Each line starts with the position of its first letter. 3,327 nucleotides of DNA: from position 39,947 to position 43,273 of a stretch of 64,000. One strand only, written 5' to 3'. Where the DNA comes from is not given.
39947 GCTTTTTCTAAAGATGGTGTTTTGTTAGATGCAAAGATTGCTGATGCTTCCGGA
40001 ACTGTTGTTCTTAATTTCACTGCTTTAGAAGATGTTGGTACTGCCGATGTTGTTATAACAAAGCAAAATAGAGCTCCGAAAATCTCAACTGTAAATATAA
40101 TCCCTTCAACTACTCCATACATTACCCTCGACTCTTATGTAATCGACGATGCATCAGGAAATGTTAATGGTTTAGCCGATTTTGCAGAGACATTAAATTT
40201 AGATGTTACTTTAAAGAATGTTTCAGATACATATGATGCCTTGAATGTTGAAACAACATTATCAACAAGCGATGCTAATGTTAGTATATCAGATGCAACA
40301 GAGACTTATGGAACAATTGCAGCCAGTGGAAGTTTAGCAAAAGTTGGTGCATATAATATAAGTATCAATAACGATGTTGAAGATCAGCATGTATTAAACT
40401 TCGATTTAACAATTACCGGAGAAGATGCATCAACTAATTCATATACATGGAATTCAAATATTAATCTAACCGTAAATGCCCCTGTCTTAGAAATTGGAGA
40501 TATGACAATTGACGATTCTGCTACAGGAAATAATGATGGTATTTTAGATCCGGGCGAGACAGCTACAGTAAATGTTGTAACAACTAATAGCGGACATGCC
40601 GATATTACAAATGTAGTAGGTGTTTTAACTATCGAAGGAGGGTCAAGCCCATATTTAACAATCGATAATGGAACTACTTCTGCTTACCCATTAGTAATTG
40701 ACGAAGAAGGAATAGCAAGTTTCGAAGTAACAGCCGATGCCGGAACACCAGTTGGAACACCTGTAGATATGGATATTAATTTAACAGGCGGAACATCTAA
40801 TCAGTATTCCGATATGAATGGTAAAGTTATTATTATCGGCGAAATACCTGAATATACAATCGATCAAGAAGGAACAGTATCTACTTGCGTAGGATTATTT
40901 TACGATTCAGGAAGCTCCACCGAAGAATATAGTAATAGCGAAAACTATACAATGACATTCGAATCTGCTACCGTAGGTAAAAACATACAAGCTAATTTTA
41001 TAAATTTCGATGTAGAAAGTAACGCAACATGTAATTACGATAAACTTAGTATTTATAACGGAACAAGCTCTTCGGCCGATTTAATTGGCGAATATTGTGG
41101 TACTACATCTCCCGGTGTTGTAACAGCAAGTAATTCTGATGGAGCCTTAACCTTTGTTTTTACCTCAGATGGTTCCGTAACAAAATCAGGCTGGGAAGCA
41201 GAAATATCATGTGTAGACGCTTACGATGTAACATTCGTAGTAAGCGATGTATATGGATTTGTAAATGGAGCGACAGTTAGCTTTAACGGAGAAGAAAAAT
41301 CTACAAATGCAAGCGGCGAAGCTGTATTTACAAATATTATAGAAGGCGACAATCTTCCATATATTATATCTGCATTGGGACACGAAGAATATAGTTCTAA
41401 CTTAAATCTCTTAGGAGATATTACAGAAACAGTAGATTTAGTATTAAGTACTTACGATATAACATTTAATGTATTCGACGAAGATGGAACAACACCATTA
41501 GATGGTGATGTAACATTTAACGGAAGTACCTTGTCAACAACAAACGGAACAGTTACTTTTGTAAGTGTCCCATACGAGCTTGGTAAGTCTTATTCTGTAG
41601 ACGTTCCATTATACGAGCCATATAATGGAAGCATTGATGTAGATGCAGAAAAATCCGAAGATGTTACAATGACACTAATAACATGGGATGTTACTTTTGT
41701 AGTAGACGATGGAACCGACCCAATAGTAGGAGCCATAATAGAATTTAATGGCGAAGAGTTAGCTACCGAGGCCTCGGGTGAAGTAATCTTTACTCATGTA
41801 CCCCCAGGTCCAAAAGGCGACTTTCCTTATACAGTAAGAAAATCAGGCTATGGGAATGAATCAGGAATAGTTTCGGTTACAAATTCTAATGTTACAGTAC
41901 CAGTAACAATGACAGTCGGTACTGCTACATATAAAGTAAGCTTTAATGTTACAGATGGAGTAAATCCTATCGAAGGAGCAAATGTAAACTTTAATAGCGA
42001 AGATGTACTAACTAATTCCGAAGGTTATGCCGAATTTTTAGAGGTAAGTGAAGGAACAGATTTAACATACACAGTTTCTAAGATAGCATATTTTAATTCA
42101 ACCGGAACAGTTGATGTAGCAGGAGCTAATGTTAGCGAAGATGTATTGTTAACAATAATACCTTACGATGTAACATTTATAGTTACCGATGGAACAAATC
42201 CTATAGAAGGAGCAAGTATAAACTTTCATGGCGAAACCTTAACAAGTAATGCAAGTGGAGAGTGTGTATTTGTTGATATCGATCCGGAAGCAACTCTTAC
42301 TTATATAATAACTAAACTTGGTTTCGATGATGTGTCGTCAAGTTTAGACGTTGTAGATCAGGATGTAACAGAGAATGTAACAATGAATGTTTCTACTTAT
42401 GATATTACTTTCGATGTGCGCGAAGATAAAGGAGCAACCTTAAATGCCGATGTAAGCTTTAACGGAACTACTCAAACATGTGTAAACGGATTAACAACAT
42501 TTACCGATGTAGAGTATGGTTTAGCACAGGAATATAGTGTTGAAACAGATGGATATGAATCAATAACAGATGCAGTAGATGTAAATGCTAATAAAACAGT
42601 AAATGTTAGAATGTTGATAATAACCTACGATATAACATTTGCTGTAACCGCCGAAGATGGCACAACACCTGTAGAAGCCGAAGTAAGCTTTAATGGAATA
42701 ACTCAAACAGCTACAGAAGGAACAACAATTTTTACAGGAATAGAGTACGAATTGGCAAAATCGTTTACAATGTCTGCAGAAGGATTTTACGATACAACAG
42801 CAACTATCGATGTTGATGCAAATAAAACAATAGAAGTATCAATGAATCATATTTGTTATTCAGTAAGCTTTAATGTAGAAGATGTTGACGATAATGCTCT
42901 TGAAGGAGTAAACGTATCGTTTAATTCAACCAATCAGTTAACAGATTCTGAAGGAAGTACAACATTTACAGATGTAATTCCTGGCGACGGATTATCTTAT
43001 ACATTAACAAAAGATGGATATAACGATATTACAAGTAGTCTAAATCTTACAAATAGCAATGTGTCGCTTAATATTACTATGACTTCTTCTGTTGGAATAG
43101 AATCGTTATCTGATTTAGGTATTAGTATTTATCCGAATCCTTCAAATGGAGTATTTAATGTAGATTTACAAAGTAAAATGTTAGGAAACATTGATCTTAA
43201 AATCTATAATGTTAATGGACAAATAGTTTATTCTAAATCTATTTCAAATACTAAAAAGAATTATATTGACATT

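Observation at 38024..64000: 26-kb same-strand island of T9SS cargo: two C25 peptidases, three giant modular adhesin-like proteins, one S8 subtilase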

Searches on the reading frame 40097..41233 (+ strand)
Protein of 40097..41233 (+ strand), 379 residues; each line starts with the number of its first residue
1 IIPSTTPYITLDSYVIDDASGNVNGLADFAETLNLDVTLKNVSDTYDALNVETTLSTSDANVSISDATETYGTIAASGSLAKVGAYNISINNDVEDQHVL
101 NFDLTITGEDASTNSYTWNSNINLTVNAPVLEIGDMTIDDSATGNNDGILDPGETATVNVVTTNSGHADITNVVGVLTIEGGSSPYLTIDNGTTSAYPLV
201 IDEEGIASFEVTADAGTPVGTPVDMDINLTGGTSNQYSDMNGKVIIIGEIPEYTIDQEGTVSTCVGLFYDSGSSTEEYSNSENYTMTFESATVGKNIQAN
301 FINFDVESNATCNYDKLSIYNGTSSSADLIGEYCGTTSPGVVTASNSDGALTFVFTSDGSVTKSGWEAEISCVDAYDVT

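Call 46: search_protein_families(library=pfam, proteins=[window:40097-41233:+], max_evalue=0.1)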
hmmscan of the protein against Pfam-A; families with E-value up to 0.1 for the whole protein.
window:40097-41233:+ (379 aa): 2 families
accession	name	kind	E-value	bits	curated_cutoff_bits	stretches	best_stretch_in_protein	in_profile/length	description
PF00431.26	CUB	-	1.1e-14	55.2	21.4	1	278-368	21-108/110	CUB domain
PF07322.17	Seadorna_Vp10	-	0.045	13.9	28.7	0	24-64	146-185/202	Seadornavirus Vp10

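Call 63: predict_structure(alignment_id=A1)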
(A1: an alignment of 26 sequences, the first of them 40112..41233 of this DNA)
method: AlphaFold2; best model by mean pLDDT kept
length: 374 residues; sequences in the alignment: 26
mean_pLDDT: 93.6   pTM: 0.71
mean pLDDT of the five models: 93.6, 93.4, 93.1, 92.8, 91.9
residues with pLDDT >= 90: 318; 70-90: 53; 50-70: 3; < 50: 0
segments of 3 or more residues with pLDDT < 50: none
pLDDT, mean of each block of 10 residues (from residue 1): 96 86 94 97 97 96 97 96 95 97 96 97 96 91 94 97 96 93 96 94 97 89 95 95 92 93 92 93 91 95 84 97 95 93 96 89 91 61
secondary structure, 60 per line:
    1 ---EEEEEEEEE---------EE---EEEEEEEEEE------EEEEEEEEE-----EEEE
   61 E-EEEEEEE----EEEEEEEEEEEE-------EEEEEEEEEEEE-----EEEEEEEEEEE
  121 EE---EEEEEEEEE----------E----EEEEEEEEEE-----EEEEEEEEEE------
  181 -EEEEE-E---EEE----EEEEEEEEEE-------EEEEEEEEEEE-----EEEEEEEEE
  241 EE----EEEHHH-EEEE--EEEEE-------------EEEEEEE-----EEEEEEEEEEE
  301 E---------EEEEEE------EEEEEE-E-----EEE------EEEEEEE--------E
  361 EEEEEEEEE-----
elements in order: E4-12 E27-36 E43-51 E57-61 E63-69 E74-85 E93-104 E110-122 E126-134 E150-159 E165-174 E182-186 E192-194 E199-208 E216-226 E232-242 E247-249 E254-257 E260-264 E278-284 E290-301 E311-316 E323-328 E336-338 E345-351 E360-369

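Call 67: fold_search(model_id=the predicted structure, library=pdb)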
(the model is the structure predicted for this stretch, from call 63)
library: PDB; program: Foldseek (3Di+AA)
matches with E <= 10: 1657; with E <= 0.001: 221
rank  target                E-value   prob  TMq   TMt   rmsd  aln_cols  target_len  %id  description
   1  7usm_A                2.5e-08  1.00  0.21  0.11  20.6       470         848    8  Integrin alphaM/beta2 ectodomain (released 2022-08-17)
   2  6fzv_D                3.7e-08  1.00  0.29  0.46  18.6       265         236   18  Crystal structure of the metalloproteinase enhancer PCPE-1 bound to the procollagen C propeptide trimer (short) (released 2018-07-04)
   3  5es4_G                4.4e-08  1.00  0.22  0.11  22.1       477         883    8  RE-REFINEMENT OF INTEGRIN ALPHAXBETA2 ECTODOMAIN IN THE CLOSED/BENT CONFORMATION (released 2016-03-02)
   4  9en2_A                4.9e-08  1.00  0.29  0.45  17.1       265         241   16  Crystal structure of the metalloproteinase enhancer PCPE-1 complexed with nanobodies VHH-H4 and VHH-I5 (released 2024-07-03)
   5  3k6s_A                6.2e-08  1.00  0.22  0.09  21.3       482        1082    9  Structure of integrin alphaXbeta2 ectodomain (released 2010-01-12)
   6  4nen_A                6.8e-08  1.00  0.20  0.08  21.9       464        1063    9  An internal ligand-bound, metastable state of a leukocyte integrin, aXb2 (released 2014-01-15)
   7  3k6s_E                8.7e-08  1.00  0.22  0.11  21.2       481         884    9  Structure of integrin alphaXbeta2 ectodomain (released 2010-01-12)
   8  3k6s_C                9.1e-08  1.00  0.22  0.11  21.2       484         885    9  Structure of integrin alphaXbeta2 ectodomain (released 2010-01-12)
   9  5es4_A                1.1e-07  1.00  0.20  0.08  22.1       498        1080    8  RE-REFINEMENT OF INTEGRIN ALPHAXBETA2 ECTODOMAIN IN THE CLOSED/BENT CONFORMATION (released 2016-03-02)
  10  7usl_A                1.2e-07  1.00  0.20  0.10  21.3       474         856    9  Integrin alphaM/beta2 ectodomain in complex with adenylate cyclase toxin RTX751 and M1F5 Fab (released 2022-08-17)
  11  4neh_A                1.3e-07  1.00  0.22  0.09  21.4       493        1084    8  An internal ligand-bound, metastable state of a leukocyte integrin, aXb2 (released 2014-01-15)
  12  3k71_E                1.4e-07  1.00  0.22  0.11  20.7       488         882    8  Structure of integrin alphaX beta2 ectodomain (released 2010-01-12)
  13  3k71_C                1.6e-07  1.00  0.22  0.11  20.7       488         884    8  Structure of integrin alphaX beta2 ectodomain (released 2010-01-12)
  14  8xez_A                2.0e-07  1.00  0.28  0.14  23.1       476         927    9  Cryo-EM structure of integrin ITGAV/ITGB3 complex, conformation 5 (released 2024-12-18)
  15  3k71_A                2.2e-07  1.00  0.22  0.11  20.7       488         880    8  Structure of integrin alphaX beta2 ectodomain (released 2010-01-12)
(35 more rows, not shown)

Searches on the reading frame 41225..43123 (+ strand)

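Call 46: search_protein_families(library=pfam, proteins=[window:41225-43123:+], max_evalue=0.1)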
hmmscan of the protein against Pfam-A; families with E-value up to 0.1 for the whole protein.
window:41225-43123:+ (633 aa): 3 families
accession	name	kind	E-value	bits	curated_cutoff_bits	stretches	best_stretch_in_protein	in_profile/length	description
PF08308.17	PEGA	-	1.5e-09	38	20.8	0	480-540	8-65/71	PEGA domain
PF17802.7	SpaA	-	0.068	13.8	23.1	0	548-594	20-56/91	Prealbumin-like fold domain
PF05521.18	Phage_HCP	-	0.093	13.8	25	0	482-557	15-92/106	Phage head completion protein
